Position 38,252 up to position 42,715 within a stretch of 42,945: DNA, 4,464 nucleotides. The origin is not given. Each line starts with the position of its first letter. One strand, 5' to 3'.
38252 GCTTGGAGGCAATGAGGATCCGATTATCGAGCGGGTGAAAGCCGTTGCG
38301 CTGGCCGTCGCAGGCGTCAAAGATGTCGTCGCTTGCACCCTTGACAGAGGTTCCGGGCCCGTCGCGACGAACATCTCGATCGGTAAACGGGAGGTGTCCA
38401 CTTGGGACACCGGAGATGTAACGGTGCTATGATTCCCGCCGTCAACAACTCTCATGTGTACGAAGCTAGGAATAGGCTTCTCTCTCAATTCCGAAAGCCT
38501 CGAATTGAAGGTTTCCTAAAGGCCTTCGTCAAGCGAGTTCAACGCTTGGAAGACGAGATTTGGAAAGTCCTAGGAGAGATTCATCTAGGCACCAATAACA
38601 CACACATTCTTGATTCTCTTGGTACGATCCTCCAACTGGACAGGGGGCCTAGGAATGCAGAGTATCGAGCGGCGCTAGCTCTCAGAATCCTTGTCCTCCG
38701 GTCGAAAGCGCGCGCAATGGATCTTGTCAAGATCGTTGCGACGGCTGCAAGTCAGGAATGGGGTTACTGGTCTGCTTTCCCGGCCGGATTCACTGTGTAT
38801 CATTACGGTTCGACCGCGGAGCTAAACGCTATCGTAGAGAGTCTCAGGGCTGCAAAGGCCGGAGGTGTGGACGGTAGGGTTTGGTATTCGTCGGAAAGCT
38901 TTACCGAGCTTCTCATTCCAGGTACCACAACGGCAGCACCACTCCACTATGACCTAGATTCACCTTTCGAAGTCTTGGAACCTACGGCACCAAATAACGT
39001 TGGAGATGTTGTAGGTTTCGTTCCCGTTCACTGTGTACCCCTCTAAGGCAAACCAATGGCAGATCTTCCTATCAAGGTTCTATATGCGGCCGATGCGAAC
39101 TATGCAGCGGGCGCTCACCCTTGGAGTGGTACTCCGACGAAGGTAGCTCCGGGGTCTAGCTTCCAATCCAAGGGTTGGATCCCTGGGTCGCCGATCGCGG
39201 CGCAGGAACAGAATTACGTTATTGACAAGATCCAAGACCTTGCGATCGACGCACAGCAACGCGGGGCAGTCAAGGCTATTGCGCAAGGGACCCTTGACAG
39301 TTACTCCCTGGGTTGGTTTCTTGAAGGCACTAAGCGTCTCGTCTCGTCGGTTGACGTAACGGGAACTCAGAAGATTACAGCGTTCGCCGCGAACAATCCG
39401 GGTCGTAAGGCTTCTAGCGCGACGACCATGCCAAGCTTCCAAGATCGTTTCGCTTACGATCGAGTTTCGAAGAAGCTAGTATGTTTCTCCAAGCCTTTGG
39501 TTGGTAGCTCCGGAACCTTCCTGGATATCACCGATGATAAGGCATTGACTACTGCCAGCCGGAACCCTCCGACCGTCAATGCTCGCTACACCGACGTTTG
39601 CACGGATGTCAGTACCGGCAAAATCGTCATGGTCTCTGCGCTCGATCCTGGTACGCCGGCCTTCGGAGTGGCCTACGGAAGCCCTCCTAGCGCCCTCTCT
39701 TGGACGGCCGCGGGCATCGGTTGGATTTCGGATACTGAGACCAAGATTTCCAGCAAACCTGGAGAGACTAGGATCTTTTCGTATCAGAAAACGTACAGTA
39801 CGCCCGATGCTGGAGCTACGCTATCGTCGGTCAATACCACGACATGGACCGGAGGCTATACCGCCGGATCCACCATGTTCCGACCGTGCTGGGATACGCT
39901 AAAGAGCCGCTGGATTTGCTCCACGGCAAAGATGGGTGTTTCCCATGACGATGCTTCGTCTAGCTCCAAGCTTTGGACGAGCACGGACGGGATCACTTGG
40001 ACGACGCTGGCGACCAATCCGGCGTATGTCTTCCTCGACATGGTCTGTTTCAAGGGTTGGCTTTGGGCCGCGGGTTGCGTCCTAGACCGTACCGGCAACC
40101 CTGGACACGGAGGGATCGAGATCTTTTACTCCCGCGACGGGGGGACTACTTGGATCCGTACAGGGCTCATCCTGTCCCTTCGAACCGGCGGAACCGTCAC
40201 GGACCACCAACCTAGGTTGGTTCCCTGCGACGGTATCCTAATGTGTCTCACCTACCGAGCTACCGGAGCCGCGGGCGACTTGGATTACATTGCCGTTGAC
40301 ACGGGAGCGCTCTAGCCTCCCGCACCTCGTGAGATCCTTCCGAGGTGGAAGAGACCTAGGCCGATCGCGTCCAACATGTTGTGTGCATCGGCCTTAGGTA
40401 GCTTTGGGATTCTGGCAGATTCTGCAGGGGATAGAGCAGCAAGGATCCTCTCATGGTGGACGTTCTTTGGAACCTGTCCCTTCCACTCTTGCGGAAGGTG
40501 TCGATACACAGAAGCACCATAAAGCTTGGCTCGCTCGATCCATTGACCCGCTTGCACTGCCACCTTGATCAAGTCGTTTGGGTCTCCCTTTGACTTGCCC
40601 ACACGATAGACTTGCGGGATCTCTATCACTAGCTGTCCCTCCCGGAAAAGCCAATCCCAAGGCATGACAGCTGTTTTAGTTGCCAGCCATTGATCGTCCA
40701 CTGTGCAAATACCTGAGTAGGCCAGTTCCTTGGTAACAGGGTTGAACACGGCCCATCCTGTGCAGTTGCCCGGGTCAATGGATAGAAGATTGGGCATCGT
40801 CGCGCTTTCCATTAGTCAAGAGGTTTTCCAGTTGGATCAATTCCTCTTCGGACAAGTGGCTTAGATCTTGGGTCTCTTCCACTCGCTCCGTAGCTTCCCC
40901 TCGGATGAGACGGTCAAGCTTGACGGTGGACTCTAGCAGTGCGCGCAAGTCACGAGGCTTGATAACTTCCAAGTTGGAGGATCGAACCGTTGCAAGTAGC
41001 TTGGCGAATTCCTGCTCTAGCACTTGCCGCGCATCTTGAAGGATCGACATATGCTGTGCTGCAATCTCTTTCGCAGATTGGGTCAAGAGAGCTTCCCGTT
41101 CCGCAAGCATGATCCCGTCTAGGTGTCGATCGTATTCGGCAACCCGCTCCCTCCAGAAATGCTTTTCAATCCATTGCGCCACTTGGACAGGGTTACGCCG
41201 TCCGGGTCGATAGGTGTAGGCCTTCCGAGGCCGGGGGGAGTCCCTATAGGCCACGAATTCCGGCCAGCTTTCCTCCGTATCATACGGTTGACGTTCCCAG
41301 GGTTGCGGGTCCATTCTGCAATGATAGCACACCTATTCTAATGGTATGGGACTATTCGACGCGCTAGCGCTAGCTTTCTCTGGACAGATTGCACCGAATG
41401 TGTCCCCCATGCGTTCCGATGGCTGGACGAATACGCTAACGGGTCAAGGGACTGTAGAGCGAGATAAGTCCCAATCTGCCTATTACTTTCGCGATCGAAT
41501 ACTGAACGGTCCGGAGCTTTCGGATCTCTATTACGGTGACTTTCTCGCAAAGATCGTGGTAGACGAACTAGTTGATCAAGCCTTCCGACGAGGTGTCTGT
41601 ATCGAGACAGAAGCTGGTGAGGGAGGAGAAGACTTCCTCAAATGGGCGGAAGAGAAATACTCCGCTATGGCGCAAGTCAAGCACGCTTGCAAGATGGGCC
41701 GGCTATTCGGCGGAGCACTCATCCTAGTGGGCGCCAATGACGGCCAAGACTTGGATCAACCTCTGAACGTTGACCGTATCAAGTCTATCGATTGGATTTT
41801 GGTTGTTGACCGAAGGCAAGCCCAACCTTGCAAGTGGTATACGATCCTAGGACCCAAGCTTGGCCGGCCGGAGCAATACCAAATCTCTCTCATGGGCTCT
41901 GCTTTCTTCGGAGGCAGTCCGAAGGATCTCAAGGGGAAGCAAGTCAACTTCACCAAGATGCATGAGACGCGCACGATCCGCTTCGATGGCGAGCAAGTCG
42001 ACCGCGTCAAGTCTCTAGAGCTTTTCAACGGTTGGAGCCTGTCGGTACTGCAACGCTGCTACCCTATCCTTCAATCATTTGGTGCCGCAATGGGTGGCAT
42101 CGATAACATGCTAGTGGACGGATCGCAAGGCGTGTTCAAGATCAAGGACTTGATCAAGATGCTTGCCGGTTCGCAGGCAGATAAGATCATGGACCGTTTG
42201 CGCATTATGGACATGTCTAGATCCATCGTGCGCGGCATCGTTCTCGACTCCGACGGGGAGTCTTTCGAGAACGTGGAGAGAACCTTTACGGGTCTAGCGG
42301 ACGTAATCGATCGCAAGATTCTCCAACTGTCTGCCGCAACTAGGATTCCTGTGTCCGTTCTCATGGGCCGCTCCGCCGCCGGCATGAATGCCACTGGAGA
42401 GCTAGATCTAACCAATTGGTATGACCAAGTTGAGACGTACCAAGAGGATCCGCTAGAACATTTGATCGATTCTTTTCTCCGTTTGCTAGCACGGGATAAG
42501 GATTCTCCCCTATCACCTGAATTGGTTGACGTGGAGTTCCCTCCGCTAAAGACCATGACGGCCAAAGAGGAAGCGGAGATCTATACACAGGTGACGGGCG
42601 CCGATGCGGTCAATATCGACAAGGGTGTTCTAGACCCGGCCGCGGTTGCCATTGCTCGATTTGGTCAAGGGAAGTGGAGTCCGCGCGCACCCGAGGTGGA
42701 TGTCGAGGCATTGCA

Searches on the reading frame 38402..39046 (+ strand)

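Call 43: search_protein_families(library=pfam, proteins=[window:38402-39046:+], max_evalue=1)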
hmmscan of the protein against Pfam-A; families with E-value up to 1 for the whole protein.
window:38402-39046:+ (214 aa): 2 families
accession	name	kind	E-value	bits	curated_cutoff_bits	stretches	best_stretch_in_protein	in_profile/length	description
PF02983.19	Pro_Al_protease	-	0.024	15.1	23.4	1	137-162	2-28/59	Alpha-lytic protease prodomain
PF14811.11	TPD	-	0.06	13.6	27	1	100-143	83-126/138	Protein of unknown function TPD sequence-motif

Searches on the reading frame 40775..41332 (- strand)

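Call 43: search_protein_families(library=pfam, proteins=[window:40775-41332:-], max_evalue=1)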
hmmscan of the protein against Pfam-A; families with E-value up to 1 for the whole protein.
window:40775-41332:- (185 aa): 1 family
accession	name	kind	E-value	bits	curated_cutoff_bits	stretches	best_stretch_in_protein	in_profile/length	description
PF16365.12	EutK_C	-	0.23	12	27.5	1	86-110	16-40/52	Ethanolamine utilization protein EutK C-terminus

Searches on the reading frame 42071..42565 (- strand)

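Call 43: search_protein_families(library=pfam, proteins=[window:42071-42565:-], max_evalue=1)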
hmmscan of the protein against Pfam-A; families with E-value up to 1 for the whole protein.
window:42071-42565:- (164 aa): 1 family
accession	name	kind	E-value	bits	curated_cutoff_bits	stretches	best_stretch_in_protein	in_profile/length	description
PF03252.18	Herpes_UL21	-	0.2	10.9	25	1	58-97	414-456/524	Herpesvirus UL21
